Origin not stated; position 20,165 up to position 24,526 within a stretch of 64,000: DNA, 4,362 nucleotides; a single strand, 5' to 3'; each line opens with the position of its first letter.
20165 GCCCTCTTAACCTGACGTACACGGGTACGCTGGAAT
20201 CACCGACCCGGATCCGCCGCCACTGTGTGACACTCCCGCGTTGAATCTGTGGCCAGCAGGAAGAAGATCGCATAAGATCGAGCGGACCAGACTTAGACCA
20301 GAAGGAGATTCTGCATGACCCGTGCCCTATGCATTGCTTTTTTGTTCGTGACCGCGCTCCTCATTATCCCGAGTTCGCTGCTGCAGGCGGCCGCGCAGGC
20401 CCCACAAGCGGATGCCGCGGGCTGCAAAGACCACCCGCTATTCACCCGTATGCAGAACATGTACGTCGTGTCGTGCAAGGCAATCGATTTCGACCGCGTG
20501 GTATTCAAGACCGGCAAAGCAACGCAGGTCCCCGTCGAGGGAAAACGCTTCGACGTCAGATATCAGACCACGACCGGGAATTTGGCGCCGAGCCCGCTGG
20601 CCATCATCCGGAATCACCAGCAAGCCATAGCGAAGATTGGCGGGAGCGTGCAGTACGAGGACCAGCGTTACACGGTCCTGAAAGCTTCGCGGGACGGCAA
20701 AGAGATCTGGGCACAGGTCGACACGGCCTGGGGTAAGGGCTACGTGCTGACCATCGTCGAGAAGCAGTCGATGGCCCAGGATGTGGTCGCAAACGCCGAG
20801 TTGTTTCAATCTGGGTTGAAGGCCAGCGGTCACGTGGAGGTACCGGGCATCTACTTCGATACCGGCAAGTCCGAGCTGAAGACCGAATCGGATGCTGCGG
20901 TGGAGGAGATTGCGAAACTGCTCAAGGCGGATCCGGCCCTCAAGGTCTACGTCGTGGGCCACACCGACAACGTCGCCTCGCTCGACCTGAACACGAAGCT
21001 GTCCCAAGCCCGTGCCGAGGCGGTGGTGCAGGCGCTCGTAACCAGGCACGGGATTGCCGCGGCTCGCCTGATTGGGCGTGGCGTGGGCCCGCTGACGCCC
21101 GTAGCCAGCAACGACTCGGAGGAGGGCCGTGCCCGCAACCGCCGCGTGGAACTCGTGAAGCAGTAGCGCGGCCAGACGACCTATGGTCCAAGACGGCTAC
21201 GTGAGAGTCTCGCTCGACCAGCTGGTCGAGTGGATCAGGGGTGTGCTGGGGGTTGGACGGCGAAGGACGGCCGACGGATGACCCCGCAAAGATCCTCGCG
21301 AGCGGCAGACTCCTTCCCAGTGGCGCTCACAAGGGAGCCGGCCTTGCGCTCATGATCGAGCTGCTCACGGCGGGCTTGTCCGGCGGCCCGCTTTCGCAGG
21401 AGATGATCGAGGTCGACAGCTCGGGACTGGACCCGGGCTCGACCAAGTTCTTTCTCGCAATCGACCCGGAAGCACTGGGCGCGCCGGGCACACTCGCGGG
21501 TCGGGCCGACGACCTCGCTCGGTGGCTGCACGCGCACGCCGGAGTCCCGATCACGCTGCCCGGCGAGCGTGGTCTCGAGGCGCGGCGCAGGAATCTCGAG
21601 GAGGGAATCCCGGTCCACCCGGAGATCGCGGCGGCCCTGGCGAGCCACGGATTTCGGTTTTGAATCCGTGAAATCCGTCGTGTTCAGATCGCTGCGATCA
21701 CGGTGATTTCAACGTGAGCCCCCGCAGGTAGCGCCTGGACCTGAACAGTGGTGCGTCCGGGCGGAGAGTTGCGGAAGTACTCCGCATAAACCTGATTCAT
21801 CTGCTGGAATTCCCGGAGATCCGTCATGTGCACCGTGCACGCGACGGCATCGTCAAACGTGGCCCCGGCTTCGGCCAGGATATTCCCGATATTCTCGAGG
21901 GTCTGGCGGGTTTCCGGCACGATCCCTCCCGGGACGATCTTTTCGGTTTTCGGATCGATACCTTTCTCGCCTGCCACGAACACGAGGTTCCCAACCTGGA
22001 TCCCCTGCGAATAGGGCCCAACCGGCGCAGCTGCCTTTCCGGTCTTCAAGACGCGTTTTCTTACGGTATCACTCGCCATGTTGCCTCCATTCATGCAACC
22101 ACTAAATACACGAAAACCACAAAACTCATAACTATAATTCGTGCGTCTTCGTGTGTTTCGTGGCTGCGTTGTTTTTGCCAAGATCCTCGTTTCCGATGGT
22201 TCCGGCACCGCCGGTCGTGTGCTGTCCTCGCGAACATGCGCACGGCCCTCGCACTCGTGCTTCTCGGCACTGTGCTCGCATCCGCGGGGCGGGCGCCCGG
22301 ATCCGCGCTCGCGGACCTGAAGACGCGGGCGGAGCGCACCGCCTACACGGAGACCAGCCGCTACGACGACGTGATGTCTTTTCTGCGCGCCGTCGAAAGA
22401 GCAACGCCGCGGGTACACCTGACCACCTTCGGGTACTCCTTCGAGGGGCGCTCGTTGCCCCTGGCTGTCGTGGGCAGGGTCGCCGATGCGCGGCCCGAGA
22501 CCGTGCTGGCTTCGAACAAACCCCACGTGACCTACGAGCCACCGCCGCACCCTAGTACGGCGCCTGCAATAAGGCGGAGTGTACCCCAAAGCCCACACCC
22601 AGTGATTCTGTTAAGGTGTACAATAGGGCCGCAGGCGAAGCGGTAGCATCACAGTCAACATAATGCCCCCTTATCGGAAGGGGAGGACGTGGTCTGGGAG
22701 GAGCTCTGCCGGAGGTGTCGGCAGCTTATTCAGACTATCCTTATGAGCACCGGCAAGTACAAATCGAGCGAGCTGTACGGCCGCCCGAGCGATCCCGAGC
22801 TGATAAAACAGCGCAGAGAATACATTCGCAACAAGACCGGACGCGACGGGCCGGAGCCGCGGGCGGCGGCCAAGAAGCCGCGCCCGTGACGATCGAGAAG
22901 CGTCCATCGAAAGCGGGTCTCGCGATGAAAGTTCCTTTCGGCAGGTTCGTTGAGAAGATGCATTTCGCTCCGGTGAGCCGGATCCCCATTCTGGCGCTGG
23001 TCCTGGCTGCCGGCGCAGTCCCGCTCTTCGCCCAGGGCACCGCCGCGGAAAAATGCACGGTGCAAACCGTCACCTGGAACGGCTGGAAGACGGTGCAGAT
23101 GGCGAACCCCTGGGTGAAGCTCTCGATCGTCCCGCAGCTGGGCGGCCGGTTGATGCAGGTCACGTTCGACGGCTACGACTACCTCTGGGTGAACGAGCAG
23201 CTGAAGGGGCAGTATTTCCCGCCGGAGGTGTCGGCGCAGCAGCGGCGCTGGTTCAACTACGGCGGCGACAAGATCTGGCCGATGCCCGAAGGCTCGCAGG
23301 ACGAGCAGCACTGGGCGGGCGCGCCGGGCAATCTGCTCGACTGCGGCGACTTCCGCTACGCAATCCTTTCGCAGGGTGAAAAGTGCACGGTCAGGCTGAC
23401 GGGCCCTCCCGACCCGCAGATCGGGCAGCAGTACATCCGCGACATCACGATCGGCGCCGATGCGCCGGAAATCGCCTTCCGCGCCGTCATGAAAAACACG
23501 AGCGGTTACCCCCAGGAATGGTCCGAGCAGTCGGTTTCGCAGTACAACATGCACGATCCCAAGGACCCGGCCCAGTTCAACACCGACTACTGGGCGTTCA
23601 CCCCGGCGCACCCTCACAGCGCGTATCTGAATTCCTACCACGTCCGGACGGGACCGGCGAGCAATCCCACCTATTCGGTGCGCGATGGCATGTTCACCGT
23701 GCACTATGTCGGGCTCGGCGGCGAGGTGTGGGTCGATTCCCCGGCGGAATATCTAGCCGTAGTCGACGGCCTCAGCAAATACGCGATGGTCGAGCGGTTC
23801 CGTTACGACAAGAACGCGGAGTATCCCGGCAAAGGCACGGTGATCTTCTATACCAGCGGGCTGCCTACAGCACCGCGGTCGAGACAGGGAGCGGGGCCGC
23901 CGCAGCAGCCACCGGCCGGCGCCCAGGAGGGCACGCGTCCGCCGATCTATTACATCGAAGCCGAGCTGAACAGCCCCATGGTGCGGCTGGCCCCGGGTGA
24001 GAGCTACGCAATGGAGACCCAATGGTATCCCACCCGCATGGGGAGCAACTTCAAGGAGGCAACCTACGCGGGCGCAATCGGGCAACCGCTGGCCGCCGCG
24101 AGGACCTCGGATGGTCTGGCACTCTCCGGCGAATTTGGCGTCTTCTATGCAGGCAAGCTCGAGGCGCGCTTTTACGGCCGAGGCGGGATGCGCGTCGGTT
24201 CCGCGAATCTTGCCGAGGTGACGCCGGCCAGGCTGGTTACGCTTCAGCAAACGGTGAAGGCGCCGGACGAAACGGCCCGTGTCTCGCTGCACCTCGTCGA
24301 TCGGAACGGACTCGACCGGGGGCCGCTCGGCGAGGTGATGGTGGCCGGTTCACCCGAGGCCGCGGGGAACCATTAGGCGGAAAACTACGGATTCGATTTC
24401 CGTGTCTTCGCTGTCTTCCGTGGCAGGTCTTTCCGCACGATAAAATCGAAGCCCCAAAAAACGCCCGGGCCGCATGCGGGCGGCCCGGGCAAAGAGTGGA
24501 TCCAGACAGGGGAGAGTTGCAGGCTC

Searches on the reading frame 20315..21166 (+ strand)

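Call 50: search_protein_families(library=pfam, proteins=[window:20315-21166:+], max_evalue=0.001)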
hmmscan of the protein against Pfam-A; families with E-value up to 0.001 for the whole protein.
window:20315-21166:+ (283 aa): 2 families
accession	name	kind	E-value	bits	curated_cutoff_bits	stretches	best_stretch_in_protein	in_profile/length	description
PF00691.25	OmpA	-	2e-20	73.4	27.2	1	180-276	1-98/98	OmpA family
PF05359.17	DUF748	-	3.4e-05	22.5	50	0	175-219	877-921/1037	Domain of Unknown Function (DUF748)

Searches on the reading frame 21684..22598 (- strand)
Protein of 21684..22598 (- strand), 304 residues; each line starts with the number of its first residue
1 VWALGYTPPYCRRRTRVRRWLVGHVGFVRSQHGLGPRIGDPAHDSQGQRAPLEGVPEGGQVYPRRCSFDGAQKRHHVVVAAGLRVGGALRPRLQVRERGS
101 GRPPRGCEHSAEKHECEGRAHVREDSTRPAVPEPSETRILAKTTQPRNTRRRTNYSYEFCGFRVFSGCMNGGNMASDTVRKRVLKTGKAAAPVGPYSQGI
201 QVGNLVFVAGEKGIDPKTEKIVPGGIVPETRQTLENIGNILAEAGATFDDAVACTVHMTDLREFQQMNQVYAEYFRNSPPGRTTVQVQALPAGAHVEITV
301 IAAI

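Call 50: search_protein_families(library=pfam, proteins=[window:21684-22598:-], max_evalue=0.001)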
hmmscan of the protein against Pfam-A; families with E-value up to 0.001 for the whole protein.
window:21684-22598:- (304 aa): 1 family
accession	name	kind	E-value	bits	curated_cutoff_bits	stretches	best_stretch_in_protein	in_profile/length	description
PF01042.26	Ribonuc_L-PSP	-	6.1e-35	120.3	27.3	1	188-304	3-121/121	Endoribonuclease L-PSP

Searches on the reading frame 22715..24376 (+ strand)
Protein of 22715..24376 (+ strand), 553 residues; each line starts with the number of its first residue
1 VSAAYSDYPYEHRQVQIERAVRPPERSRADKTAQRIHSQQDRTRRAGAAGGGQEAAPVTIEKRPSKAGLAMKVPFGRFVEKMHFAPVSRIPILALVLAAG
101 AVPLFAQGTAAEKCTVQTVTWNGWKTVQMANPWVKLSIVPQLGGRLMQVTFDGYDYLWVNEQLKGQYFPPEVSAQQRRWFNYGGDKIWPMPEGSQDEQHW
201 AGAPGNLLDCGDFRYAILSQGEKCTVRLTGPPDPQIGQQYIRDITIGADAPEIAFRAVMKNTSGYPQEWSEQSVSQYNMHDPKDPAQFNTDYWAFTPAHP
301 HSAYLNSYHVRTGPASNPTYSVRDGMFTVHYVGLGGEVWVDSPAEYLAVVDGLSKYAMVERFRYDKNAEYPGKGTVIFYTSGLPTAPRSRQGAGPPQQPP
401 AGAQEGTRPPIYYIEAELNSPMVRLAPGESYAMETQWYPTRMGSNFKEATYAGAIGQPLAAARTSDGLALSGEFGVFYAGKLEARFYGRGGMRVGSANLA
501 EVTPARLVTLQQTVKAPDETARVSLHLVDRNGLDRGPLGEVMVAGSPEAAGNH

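Call 50: search_protein_families(library=pfam, proteins=[window:22715-24376:+], max_evalue=0.001)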
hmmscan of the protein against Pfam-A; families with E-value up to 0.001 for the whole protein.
window:22715-24376:+ (553 aa): 1 family
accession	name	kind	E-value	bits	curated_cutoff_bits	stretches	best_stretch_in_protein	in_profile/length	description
PF14315.11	DUF4380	-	6.2e-06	25.8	29.4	1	126-192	3-68/295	Domain of unknown function (DUF4380)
